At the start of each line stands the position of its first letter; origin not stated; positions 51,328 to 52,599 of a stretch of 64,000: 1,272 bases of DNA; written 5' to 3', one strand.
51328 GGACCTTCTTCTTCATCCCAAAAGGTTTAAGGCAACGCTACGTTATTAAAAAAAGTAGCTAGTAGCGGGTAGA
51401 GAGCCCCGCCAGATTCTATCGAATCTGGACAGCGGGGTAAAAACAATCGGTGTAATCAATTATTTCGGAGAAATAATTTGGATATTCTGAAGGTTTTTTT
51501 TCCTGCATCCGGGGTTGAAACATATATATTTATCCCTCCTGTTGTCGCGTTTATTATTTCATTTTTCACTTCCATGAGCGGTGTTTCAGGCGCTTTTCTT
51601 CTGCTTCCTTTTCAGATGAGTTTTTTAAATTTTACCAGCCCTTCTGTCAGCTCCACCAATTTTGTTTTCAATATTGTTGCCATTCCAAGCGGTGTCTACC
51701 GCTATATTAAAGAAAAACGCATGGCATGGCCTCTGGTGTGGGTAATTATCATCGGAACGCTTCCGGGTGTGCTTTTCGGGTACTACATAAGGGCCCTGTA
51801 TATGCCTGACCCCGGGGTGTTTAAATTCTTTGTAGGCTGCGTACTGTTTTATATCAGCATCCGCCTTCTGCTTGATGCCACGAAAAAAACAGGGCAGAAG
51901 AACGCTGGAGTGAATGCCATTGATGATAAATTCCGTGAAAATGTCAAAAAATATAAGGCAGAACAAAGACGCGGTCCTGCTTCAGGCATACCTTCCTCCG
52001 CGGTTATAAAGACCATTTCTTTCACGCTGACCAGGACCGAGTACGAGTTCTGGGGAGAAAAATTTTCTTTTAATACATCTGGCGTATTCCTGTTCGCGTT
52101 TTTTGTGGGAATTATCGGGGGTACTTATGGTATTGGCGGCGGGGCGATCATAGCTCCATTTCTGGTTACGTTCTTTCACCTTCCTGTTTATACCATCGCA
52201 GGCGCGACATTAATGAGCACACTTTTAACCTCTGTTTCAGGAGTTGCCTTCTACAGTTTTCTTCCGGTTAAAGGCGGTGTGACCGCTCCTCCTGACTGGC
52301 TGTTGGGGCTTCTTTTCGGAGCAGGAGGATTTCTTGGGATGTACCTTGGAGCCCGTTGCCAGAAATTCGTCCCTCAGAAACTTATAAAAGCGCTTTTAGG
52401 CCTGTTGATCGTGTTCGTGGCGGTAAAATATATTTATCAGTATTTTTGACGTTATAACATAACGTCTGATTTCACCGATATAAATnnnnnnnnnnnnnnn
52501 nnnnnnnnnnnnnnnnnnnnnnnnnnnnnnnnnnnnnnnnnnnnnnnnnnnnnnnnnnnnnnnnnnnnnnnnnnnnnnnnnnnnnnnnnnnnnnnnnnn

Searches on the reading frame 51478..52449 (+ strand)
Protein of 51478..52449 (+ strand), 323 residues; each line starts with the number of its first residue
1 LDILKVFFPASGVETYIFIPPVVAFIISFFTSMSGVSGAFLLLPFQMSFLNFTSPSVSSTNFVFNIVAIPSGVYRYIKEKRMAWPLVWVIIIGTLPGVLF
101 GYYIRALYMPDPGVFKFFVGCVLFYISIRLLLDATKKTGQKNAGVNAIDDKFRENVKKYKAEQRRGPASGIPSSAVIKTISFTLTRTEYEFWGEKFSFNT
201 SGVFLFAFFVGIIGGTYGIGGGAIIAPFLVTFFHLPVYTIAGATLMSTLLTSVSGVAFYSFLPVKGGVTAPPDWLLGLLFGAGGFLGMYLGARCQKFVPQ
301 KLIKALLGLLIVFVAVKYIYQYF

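Call 54: search_protein_families(library=pfam, proteins=[window:51478-52449:+], max_evalue=0.0001)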
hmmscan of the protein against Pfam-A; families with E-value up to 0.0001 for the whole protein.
window:51478-52449:+ (323 aa): 1 family
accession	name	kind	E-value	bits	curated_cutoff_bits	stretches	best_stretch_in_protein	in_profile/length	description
PF01925.25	TauE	-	6.1e-41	141.1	32.6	1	22-317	3-236/237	Sulfite exporter TauE/SafE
